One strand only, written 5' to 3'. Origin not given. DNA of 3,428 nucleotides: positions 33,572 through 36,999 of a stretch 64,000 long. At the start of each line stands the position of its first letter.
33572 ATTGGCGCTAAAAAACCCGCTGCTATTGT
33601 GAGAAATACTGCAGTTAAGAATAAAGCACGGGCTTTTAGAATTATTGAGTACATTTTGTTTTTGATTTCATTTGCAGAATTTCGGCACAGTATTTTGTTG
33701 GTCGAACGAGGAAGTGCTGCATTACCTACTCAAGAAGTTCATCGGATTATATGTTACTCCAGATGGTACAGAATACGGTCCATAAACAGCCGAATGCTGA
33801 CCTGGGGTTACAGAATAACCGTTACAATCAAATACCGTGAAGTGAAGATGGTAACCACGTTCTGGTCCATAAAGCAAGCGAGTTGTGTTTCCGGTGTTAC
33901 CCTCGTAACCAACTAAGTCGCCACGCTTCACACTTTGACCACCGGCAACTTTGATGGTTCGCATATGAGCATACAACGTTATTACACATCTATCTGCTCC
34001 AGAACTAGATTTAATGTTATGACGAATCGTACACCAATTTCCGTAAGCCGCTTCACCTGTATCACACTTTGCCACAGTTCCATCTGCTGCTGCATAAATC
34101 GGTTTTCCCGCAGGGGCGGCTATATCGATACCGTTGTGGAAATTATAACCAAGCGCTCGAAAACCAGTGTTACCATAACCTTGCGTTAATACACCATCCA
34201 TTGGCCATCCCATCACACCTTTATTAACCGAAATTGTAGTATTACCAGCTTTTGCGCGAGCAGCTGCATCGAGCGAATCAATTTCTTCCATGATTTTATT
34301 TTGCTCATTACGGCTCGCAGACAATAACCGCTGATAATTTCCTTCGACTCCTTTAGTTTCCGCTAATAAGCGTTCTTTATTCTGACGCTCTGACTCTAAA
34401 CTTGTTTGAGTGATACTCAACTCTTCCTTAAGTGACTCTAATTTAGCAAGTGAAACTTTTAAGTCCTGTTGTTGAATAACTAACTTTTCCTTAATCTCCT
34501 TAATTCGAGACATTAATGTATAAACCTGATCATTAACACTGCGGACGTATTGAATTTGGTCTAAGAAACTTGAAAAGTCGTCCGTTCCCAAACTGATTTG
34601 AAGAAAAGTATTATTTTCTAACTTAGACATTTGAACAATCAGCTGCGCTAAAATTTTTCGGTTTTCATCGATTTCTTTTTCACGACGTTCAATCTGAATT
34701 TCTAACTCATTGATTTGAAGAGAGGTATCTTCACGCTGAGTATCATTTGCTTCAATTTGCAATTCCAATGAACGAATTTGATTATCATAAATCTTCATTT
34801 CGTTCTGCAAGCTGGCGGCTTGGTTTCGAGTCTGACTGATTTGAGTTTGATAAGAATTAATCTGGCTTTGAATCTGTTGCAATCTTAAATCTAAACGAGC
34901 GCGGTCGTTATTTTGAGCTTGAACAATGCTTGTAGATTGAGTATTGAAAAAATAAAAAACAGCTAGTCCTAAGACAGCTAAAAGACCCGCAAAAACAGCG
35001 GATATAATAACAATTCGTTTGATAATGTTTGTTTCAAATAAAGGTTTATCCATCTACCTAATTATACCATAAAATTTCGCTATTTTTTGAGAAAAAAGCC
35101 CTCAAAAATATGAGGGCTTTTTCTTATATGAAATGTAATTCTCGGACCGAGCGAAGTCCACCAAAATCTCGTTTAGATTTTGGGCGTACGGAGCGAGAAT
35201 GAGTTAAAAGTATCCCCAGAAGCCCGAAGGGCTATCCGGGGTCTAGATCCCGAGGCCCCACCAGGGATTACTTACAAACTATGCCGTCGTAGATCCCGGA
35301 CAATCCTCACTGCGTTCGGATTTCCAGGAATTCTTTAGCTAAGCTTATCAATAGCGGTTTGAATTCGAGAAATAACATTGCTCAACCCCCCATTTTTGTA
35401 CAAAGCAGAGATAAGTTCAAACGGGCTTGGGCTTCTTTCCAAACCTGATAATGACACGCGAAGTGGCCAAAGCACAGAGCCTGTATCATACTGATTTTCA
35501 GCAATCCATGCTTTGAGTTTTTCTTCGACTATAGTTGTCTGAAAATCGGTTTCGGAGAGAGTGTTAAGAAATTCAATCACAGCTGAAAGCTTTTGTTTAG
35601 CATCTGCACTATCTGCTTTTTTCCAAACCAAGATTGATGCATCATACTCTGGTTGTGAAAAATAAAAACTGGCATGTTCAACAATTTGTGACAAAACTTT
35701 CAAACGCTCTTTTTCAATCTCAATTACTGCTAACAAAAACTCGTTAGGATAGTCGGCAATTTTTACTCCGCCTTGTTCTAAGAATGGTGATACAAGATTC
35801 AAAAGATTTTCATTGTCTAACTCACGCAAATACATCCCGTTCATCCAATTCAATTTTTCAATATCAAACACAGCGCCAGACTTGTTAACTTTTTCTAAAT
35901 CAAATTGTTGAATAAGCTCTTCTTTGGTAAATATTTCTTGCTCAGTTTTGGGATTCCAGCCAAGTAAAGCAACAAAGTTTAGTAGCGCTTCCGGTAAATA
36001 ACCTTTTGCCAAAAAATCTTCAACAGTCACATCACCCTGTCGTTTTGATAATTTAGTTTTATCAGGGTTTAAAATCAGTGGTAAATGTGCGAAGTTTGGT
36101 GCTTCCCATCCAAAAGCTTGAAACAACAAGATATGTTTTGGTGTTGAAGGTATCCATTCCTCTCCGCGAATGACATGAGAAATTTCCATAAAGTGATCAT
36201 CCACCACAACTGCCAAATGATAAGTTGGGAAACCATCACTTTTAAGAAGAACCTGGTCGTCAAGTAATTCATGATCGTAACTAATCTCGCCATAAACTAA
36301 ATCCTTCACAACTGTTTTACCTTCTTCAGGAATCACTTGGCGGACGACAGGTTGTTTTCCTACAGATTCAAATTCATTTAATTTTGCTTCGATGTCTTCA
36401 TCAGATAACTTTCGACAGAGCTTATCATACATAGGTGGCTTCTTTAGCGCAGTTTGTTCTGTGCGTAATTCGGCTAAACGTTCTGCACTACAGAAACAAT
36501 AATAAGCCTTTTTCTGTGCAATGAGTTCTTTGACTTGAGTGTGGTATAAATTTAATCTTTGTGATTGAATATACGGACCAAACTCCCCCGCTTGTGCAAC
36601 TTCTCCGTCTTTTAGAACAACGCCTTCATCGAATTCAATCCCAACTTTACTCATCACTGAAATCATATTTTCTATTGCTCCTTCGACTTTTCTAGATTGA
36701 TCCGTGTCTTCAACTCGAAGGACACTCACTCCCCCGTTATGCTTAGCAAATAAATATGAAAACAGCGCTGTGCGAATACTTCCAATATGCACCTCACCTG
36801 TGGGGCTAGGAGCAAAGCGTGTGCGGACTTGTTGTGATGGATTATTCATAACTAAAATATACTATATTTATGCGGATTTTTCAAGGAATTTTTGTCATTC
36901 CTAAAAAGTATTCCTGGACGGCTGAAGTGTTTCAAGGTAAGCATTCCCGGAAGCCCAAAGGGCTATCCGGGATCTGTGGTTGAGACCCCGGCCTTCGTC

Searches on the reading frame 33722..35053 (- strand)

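Call 9: search_protein_families(library=ncbifam, proteins=[window:33722-35053:-])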
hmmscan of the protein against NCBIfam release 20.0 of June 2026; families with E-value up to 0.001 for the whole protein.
window:33722-35053:- (443 aa): 19 families
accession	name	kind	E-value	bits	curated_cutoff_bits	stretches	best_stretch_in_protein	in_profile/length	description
NF008652.0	PRK11649.1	equivalog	1.5e-14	53.5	341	1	306-408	313-398/439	murein DD-endopeptidase MepM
NF052336.1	PdgHdaseHSB100310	equivalog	2.3e-14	53.5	500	1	273-420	27-154/316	peptidoglycan hydrolase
NF050804.1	CellDivDipMCaul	equivalog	2.4e-13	49.8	900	1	272-391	498-605/634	cell division endopeptidase DipM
NF053824.1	PdgNdpepShyC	equivalog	6.6e-13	48.3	700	1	305-405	295-378/429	peptidoglycan DD-endopeptidase ShyC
NF040883.1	amid_act_ActS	equivalog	1e-12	47.9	375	1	256-391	92-213/242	amidase activator ActS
NF052530.1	Heli_ShapePgp3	exception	1.3e-11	44.1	300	1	172-417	40-260/270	peptidoglycan metallopeptidase Pgp3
NF041208.1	celldiv_DipM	equivalog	1.3e-10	41.1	740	1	251-390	275-395/419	cell division endopeptidase DipM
NF053825.1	PdgNdpepShyA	equivalog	2e-10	39.9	700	1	306-397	296-374/425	peptidoglycan DD-endopeptidase ShyA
NF008123.1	PRK10871.1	equivalog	2e-09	37.3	311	1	239-393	203-345/365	murein hydrolase activator NlpD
NF053738.1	S2SprSpoIIQBc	equivalog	1.5e-08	34.5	250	1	303-408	119-211/232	stage II sporulation protein SpoIIQ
TIGR02169.1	SMC_prok_A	equivalog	2.8e-08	31.9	729.4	1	57-266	289-494/1165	chromosome segregation protein SMC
NF004799.0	PRK06148.1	subfamily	1.4e-06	26.6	1128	1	304-389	439-525/1015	hypothetical protein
NF008644.1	PRK11637.1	equivalog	2.4e-06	26.8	270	0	278-390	261-361/385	murein hydrolase activator EnvC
NF045487.1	ASRP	equivalog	5.9e-06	25.2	300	1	44-146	350-449/593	archaea-specific SMC-related protein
TIGR02168.1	SMC_prok_B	equivalog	7.6e-06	23.9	567.35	1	41-258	245-465/1181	chromosome segregation protein SMC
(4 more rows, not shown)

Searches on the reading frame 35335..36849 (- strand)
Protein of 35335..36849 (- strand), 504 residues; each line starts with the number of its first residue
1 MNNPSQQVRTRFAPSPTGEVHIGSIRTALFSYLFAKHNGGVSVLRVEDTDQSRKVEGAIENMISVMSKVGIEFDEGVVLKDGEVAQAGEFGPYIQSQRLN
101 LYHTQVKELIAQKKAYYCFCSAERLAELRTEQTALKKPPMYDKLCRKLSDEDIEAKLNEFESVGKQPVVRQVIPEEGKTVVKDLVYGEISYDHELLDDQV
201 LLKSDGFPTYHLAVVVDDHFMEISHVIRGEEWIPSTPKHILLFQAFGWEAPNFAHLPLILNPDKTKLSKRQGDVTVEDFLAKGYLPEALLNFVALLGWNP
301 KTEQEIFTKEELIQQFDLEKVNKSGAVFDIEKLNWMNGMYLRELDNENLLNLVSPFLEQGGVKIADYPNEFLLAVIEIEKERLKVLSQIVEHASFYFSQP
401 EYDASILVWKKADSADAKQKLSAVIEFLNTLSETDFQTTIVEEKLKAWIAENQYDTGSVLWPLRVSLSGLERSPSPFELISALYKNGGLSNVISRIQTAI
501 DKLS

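Call 9: search_protein_families(library=ncbifam, proteins=[window:35335-36849:-])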
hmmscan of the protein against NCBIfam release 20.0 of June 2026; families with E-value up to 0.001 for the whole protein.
window:35335-36849:- (504 aa): 10 families
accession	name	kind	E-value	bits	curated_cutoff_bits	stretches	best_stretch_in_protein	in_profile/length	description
TIGR00464.1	gltX_bact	equivalog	2.2e-156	521.4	289.95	1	7-497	1-464/470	glutamate--tRNA ligase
TIGR03838.1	queuosine_YadB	equivalog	3.8e-64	216.7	276.7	1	9-306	2-265/272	tRNA glutamyl-Q(34) synthetase GluQRS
NF004314.0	PRK05710.1-3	equivalog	3.8e-61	207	256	1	5-316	4-282/297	tRNA glutamyl-Q(34) synthetase GluQRS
NF004315.1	PRK05710.1-4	equivalog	1.9e-57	194.8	250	1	10-291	1-272/274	tRNA glutamyl-Q(34) synthetase GluQRS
NF004313.0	PRK05710.1-2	equivalog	5.5e-44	150.5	380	1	6-279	3-254/299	tRNA glutamyl-Q(34) synthetase GluQRS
NF004312.0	PRK05710.1-1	equivalog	1.4e-43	149.4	453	1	7-288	13-258/306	tRNA glutamyl-Q(34) synthetase GluQRS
NF003169.0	PRK04156.1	equivalog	9.1e-36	123.6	516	1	5-257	99-330/567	glutamate--tRNA ligase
TIGR00463.1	gltX_arch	equivalog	1.4e-28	99.8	401.75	1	6-263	92-326/560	glutamate--tRNA ligase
TIGR00440.1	glnS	equivalog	2.2e-10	40.1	425.8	1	8-163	1-134/524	glutamine--tRNA ligase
NF011291.0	PRK14703.1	equivalog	6.1e-08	31.4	681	1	6-141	30-150/769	glutamine--tRNA ligase/YqeY domain fusion protein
